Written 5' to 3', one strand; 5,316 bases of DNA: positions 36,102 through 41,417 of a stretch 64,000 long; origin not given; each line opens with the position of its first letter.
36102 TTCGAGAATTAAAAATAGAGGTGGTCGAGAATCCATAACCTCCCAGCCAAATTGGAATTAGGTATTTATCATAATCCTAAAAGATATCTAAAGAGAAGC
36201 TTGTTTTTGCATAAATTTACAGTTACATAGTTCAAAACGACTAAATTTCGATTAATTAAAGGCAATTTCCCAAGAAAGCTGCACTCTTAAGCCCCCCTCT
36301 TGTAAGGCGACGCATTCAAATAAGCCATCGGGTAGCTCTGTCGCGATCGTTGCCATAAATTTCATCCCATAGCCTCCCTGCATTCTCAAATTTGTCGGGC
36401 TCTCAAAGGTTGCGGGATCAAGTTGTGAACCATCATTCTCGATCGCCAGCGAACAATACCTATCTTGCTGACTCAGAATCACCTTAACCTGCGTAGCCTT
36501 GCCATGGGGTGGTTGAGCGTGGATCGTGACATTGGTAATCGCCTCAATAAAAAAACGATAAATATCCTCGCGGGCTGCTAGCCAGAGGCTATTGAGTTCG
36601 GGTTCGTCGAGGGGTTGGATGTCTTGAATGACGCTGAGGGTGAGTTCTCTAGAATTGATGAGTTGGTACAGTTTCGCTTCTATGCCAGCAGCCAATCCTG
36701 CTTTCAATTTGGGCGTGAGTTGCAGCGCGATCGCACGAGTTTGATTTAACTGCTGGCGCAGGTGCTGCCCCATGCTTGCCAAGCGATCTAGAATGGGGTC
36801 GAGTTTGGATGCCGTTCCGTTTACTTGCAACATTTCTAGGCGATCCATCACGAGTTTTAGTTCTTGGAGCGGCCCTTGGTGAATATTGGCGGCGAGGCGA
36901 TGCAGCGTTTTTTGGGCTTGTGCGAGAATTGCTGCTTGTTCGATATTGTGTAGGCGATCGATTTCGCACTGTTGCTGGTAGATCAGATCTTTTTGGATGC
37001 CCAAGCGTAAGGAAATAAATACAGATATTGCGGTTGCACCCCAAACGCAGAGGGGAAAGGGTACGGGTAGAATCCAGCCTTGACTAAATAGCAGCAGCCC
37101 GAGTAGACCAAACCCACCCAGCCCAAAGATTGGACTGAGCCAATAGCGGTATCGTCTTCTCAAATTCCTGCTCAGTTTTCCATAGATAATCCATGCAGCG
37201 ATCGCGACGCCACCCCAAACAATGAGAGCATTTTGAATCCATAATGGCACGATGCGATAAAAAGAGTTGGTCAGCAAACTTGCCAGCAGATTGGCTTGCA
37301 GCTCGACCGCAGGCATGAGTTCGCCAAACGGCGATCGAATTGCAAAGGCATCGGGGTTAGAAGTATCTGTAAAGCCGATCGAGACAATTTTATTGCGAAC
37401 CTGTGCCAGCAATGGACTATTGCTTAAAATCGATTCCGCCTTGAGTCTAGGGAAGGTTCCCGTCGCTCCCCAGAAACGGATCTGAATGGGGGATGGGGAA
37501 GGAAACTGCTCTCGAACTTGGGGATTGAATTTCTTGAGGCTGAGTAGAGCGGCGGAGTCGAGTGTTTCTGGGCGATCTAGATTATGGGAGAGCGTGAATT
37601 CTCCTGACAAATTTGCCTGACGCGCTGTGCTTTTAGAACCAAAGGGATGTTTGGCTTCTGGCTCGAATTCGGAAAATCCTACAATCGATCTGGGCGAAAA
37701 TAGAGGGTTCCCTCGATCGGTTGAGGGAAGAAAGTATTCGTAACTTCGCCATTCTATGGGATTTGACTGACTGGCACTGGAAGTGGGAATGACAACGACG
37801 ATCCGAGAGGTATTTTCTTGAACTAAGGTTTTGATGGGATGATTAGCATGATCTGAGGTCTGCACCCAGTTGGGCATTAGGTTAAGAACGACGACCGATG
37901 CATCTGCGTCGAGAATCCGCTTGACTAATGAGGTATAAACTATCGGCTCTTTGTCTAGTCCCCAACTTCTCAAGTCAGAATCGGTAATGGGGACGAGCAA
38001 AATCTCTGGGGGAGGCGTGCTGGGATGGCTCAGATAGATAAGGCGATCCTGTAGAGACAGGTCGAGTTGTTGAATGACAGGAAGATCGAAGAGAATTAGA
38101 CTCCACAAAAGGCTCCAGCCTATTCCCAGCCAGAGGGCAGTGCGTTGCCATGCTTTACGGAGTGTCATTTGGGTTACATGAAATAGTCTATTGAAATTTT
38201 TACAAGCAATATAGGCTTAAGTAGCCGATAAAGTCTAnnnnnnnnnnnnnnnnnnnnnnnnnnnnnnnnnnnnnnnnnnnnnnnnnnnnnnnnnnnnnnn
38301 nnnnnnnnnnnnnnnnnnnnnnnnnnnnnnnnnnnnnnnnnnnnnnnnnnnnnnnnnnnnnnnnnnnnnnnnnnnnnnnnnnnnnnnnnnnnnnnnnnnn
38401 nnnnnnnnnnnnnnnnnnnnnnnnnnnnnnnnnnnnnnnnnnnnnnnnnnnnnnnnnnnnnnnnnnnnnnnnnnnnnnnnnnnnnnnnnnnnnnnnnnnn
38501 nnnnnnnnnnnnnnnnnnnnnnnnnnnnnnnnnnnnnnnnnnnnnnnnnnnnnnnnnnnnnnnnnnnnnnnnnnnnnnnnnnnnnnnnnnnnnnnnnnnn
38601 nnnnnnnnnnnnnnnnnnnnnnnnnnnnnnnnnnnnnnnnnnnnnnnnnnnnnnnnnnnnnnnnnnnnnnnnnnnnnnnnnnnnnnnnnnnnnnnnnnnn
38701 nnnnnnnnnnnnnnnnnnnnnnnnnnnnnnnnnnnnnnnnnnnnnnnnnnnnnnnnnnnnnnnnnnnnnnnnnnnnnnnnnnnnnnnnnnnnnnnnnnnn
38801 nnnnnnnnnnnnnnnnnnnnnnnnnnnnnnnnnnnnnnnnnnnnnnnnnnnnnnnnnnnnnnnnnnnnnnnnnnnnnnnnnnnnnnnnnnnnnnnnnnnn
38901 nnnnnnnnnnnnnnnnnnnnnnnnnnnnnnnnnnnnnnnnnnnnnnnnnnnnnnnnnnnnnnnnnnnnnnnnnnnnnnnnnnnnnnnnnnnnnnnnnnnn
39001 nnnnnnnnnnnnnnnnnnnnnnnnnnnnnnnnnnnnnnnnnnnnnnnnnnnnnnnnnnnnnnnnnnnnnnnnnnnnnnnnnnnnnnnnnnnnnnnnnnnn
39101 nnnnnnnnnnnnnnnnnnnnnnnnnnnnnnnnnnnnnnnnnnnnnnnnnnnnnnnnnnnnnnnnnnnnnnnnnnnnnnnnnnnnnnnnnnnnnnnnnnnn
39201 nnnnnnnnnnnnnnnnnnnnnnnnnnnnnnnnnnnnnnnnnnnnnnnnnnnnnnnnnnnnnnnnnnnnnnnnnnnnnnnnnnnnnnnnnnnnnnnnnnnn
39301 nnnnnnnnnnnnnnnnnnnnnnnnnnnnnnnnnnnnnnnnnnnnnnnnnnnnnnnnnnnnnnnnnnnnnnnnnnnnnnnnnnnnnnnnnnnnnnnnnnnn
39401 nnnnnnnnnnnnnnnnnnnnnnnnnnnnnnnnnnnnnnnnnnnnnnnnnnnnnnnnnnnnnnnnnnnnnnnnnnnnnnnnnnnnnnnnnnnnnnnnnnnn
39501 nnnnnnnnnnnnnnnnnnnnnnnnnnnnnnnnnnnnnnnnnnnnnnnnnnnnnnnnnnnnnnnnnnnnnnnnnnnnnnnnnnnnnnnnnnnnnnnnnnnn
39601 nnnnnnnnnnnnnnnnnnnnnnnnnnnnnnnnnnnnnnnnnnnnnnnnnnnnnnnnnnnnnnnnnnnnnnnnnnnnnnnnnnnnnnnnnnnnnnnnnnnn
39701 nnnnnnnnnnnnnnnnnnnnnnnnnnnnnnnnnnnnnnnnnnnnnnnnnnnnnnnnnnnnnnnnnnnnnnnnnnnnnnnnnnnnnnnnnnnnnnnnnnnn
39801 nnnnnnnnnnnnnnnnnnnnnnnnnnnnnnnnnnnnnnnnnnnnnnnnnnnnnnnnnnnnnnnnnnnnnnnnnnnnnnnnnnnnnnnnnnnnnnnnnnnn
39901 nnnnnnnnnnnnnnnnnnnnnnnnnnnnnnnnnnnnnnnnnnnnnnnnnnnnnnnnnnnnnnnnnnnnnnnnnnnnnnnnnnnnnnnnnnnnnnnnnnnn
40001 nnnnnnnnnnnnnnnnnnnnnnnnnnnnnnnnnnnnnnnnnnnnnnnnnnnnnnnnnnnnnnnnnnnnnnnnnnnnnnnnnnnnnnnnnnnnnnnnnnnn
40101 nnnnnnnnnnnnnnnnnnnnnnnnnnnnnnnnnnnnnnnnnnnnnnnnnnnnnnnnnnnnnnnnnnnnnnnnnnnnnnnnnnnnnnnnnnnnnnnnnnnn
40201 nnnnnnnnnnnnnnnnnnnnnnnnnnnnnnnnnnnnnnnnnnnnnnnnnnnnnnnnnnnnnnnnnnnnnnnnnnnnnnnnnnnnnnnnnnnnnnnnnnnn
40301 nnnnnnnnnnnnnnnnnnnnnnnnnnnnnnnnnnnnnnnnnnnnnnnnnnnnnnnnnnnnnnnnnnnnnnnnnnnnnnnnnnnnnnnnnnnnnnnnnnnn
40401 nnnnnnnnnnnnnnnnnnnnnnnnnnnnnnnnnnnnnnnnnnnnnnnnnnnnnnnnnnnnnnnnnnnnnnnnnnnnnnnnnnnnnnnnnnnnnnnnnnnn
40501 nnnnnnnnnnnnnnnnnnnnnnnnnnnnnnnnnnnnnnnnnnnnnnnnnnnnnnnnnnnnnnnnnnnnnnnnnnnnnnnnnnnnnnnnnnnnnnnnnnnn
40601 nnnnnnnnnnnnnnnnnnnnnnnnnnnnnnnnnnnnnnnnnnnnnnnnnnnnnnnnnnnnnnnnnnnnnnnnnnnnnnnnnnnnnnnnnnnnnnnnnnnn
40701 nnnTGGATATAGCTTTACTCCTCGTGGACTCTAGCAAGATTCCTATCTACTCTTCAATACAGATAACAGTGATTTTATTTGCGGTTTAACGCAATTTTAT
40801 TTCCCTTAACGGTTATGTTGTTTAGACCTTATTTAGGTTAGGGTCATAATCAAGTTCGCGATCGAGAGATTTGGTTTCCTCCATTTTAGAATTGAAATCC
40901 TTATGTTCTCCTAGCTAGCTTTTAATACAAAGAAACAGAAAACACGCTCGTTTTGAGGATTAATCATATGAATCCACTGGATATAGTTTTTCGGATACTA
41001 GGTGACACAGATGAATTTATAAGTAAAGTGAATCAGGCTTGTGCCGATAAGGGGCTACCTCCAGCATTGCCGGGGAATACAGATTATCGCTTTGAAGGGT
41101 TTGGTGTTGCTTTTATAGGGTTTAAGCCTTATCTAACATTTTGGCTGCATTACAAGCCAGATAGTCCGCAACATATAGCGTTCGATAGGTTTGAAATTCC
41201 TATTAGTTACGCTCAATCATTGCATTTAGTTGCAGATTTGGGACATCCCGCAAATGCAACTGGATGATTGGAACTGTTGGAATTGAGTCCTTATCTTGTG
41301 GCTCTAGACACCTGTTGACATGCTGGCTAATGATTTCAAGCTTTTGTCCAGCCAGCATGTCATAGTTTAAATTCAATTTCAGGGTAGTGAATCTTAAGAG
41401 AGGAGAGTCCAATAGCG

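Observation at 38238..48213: AT-rich, HIP1-poor ~10-kb island encoding a battery of hydrolytic enzymes, mostly without signal peptides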

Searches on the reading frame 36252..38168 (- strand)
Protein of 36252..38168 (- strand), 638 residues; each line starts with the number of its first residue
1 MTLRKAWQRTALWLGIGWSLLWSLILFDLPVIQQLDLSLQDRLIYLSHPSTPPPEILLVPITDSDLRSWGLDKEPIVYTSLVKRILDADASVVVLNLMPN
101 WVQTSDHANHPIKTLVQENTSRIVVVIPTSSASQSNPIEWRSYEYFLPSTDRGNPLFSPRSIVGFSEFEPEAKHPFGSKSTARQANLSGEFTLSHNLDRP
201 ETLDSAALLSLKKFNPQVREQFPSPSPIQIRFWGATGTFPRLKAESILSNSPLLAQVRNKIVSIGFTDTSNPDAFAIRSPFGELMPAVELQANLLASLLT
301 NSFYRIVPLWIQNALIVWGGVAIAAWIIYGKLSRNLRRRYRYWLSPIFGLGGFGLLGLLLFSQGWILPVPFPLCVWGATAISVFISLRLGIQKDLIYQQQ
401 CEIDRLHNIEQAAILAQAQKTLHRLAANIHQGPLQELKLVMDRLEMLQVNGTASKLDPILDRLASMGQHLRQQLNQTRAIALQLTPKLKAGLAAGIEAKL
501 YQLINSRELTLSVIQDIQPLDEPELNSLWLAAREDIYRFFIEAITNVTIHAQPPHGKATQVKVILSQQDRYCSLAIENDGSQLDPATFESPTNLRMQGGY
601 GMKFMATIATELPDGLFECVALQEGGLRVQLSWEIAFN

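Call 6: search_protein_families(library=pfam, proteins=[window:36252-38168:-], max_evalue=0.01)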
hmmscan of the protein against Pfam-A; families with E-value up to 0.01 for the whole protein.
window:36252-38168:- (638 aa): 3 families
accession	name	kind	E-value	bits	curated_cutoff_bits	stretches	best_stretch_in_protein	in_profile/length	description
PF05226.16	CHASE2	-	3e-20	73.3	26.3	1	23-329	6-254/257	CHASE2 domain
PF13581.12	HATPase_c_2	-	1.1e-05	25.9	27.4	1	542-612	38-112/127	Histidine kinase-like ATPase domain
PF02518.31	HATPase_c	-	0.0074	17.2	26.4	0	534-607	4-82/111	Histidine kinase-, DNA gyrase B-, and HSP90-like ATPase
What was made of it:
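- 36252..38168 (-): Sensor histidine kinase: periplasmic CHASE2 domain, TM helices, HisKA_3-type H-box and HATPase. Pfam CHASE2 3e-20 and HATPase_c_2 (call 6).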

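Call 7: search_protein_families(library=ncbifam, proteins=[window:36252-38168:-], max_evalue=0.01)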
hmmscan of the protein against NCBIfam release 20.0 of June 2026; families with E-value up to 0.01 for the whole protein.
window:36252-38168:- (638 aa): 4 families
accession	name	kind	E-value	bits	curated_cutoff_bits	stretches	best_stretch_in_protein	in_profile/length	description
NF052443.1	SensHisKinMctS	equivalog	3.3e-08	32.3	700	1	404-605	234-420/457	two-component system sensor histidine kinase MctS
NF008649.0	PRK11644.1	equivalog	0.0033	16.2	408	1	528-590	405-462/499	signal transduction histidine-protein kinase/phosphatase UhpB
NF047786.1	his_kin_MadS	equivalog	0.0049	16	500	1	422-596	231-392/434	MadS family sensor histidine kinase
NF051872.1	HisKinPhyk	equivalog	0.0082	14.8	750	0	539-632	453-535/537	sensor histidine kinase PhyK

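Call 17: find_related_loci(query=window:36252-38168:-, collection=genome_contigs, flank=10000)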
Query window:36252-38168:- (638 aa) in genome_contigs; peptide patterns used: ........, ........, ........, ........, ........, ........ (x = any residue, [..] = any of these).
49 stretches matched a pattern; 5 encode a relative of the query (tblastn E <= 1e-3); 5 distinct loci.
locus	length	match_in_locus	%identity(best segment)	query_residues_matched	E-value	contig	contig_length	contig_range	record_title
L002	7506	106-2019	91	1-638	0e+0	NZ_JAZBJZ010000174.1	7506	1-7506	Tumidithrix elongata BACA0141 NODE_309_length_7506_cov_109.107502, whole genome shotgun sequence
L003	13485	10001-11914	69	1-638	0e+0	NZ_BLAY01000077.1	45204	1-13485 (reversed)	Microseira wollei NIES-4236 sequence077, whole genome shotgun sequence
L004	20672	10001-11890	70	9-638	0e+0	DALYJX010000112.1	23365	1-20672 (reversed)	MAG TPA_asm: Phormidiaceae cyanobacterium CTOTU46633 NODE_264_length_23365_cov_27.306692, whole genome shotgun sequence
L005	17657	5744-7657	68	1-638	0e+0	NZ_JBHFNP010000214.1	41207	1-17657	Microseira sp. BLCC-F43 bin1.fa-214, whole genome shotgun sequence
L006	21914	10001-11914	68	1-638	0e+0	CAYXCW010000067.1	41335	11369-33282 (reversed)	MAG TPA_asm: uncultured bacterium isolate binchicken_co319_167 genome assembly, contig: NODE_1196_length_41335_cov_23.82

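Call 43: search_protein_families(library=pfam, proteins=[L003:9139-9654:-, L003:8588-8875:-, L003:7673-8587:-, L003:7163-7558:-, L003:6084-6644:-, L003:4867-6033:-, L003:3351-4736:-, L003:2463-3215:-, L003:1002-2345:-, L003:580-1047:-], max_evalue=0.01)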
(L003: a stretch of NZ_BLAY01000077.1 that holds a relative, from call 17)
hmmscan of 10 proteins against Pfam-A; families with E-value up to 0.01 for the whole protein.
L003:9139-9654:- (171 aa): 0 families

L003:8588-8875:- (95 aa): 1 family
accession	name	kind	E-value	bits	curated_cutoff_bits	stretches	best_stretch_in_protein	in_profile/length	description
PF06282.16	DUF1036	-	0.00025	22.1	23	1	9-61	23-74/113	Protein of unknown function (DUF1036)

L003:7673-8587:- (304 aa): 0 families

L003:7163-7558:- (131 aa): 0 families

L003:6084-6644:- (186 aa): 0 families

L003:4867-6033:- (388 aa): 1 family
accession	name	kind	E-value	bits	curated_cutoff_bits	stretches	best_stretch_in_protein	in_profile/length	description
PF12275.14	DUF3616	-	7.8e-103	344.7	20.6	1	32-364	1-320/327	Protein of unknown function (DUF3616)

L003:3351-4736:- (461 aa): 1 family
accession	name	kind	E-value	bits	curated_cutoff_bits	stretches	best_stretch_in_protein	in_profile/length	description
PF00246.29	Peptidase_M14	-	3.3e-58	198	21.6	1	111-406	1-256/286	Zinc carboxypeptidase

L003:2463-3215:- (250 aa): 1 family
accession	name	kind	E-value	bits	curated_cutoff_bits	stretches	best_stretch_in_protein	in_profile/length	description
PF00882.24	Zn_dep_PLPC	-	0.00055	20.4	26.8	1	119-167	67-120/167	Zinc dependent phospholipase C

L003:1002-2345:- (447 aa): 1 family
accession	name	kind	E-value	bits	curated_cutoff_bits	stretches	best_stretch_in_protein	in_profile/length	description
PF00128.31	Alpha-amylase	-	6.9e-16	58.9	22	1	23-211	18-209/446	Alpha amylase, catalytic domain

L003:580-1047:- (155 aa): 0 families

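Call 44: search_protein_families(library=pfam, proteins=[L005:4898-5446:-, L005:4387-4950:-, L005:3941-4330:-, L005:1737-3782:-, L005:510-1688:-, L006:9155-9703:-, L006:8571-8966:-, L004:8951-9298:+, L004:7741-8814:+, L004:5887-7701:+], max_evalue=0.01)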
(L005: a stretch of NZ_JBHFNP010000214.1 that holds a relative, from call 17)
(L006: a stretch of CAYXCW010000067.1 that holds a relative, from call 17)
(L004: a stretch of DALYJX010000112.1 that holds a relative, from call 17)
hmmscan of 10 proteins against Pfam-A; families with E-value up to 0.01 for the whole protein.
L005:4898-5446:- (182 aa): 1 family
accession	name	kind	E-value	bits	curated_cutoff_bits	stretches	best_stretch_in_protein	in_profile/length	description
PF18885.6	DUF5648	-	3.3e-17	63.4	25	2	43-154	1-108/134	Domain of unknown function (DUF5648)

L005:4387-4950:- (187 aa): 0 families

L005:3941-4330:- (129 aa): 0 families

L005:1737-3782:- (681 aa): 1 family
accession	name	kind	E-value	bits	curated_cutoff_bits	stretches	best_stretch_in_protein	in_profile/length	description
PF00082.27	Peptidase_S8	-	5.5e-43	147.8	21.8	1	216-555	1-288/288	Subtilase family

L005:510-1688:- (392 aa): 1 family
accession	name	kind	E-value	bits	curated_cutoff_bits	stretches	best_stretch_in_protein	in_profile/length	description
PF12275.14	DUF3616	-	1.7e-103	346.9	20.6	1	32-364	1-320/327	Protein of unknown function (DUF3616)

L006:9155-9703:- (182 aa): 1 family
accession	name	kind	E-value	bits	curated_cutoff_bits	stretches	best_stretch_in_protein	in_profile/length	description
PF18885.6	DUF5648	-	6.5e-15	56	25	2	36-131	39-133/134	Domain of unknown function (DUF5648)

L006:8571-8966:- (131 aa): 0 families

L004:8951-9298:+ (115 aa): 0 families

L004:7741-8814:+ (357 aa): 3 families
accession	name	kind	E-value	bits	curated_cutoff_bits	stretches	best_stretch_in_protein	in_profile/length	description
PF05343.19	Peptidase_M42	-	5.2e-67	226.4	23.2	1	57-345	1-291/292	M42 glutamyl aminopeptidase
PF01546.33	Peptidase_M20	-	1.9e-06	28.4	24.6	1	195-313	34-168/206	Peptidase family M20/M25/M40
PF04389.22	Peptidase_M28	-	7.2e-06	26.3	21.3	1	196-247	32-91/193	Peptidase family M28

L004:5887-7701:+ (604 aa): 4 families
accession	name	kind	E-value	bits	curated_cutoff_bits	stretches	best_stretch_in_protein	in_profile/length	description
PF00563.25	EAL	-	5.6e-76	255.4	31.3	1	348-582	3-236/236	EAL domain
PF00072.30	Response_reg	-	4.2e-24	85.3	30.2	1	16-126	1-110/111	Response regulator receiver domain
PF00990.26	GGDEF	-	2.7e-22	79.7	23.8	1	203-327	35-161/161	Diguanylate cyclase, GGDEF domain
PF24898.2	GGDEF_GdpP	-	0.00044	21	30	1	207-326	2-114/126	Cyclic-di-AMP phosphodiesterase GdpP-like, GGDEF domain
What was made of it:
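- From the kinase: Microseira loci L003 and L005 carry M14 carboxypeptidase, PLC-like, amylase, S8 subtilase and DUF3616 (calls 17, 43, 44).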

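Call 51: find_related_loci(query=A3, collection=metagenome_contigs, flank=10000)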
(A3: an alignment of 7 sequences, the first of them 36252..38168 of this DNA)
Query A3 (638 aa) in metagenome_contigs; peptide patterns used: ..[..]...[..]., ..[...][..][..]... (x = any residue, [..] = any of these).
164 stretches matched a pattern; 3 encode a relative of the query (tblastn E <= 1e-3); 2 distinct loci.
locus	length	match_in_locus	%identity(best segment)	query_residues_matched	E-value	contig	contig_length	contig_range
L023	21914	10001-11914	68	1-638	0e+0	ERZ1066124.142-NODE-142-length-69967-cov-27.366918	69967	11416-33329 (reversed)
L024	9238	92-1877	69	1-638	0e+0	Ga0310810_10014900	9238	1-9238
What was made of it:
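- Tried and rejected: The metagenome scan with the kinase alignment gave only two more loci, one of them a duplicate (call 51).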

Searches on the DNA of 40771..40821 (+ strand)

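Call 101: build_rna_model(alignment_id=A7, structure=none)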
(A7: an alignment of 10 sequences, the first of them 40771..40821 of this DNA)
Model R1 built from alignment A7 (10 sequences, 51 columns); structure: none (sequence only).
model positions 51; base pairs 0; branch points 0; effective number of sequences 10; information 1.032 bits per position. No base pairs: searches with it score sequence only.

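Call 102: search_with_rna_model(model_id=R1, sources=[window, L002, L003, L004, L005, L006, L007, L009, L010, L012, L014, L016, L020, L021, L024, L025], max_evalue=1)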
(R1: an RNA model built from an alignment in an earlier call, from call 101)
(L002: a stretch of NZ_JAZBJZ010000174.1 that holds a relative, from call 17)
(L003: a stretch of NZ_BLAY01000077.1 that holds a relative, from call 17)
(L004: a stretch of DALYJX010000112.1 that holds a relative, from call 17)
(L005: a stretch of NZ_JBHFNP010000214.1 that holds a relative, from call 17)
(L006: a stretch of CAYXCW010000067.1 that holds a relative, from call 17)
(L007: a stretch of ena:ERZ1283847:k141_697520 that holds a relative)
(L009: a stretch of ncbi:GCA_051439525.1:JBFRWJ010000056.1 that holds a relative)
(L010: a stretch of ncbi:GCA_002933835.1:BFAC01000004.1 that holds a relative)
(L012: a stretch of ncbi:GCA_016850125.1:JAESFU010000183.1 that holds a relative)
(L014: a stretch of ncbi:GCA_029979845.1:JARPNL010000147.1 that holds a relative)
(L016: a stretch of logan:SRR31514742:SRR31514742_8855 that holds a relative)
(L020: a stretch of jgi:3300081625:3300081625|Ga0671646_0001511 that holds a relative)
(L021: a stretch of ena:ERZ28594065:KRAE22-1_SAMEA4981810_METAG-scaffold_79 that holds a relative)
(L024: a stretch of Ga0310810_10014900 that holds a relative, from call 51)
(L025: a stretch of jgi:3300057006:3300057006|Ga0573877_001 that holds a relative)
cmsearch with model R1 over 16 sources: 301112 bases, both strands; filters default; matches with E-value up to 1: 12.
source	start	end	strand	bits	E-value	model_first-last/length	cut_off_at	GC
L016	6478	6526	-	54.7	2.5e-15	2-50/51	-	0.27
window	40772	40821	+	54.6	2.7e-15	2-51/51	-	0.3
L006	9792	9841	-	53.8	4.7e-15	2-51/51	-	0.28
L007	9601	9650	-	51.9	1.8e-14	2-51/51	-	0.28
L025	7719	7766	+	50.4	5.5e-14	4-51/51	-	0.29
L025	6117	6166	+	49.9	7.9e-14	2-51/51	-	0.26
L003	9714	9763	-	48.5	2.1e-13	2-51/51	-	0.36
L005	5535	5584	-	47.7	3.9e-13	2-51/51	-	0.3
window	45267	45316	+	45.5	1.8e-12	2-51/51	-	0.22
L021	1721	1770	+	45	2.7e-12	2-51/51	-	0.32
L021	3966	4011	+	31.9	3.3e-08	2-47/51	-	0.37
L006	9121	9142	-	19.8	0.0002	2-23/51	-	0.36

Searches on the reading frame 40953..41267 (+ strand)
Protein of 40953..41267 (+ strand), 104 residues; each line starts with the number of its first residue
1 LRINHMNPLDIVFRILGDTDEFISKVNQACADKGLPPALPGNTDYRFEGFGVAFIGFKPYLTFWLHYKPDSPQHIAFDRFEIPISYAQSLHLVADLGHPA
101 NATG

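Call 6: search_protein_families(library=pfam, proteins=[window:40953-41267:+], max_evalue=0.01)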
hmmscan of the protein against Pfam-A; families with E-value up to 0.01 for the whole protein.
window:40953-41267:+ (104 aa): 0 families

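Call 7: search_protein_families(library=ncbifam, proteins=[window:40953-41267:+], max_evalue=0.01)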
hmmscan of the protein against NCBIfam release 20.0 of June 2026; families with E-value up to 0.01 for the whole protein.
window:40953-41267:+ (104 aa): 0 families

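Call 28: search_protein_families(library=padloc, proteins=[window:40953-41267:+], max_evalue=0.01)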
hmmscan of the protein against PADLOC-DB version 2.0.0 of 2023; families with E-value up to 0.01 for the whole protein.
window:40953-41267:+ (104 aa): 0 families

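Call 29: search_protein_families(library=phrogs, proteins=[window:40953-41267:+], max_evalue=0.001)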
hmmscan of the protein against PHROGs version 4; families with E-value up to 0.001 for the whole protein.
window:40953-41267:+ (104 aa): 0 families

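Call 97: search_solved_structures(query=window:40953-41267:+, max_evalue=10)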
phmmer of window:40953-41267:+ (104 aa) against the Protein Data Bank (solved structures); distinct sequences matched with E-value up to 10: 0.
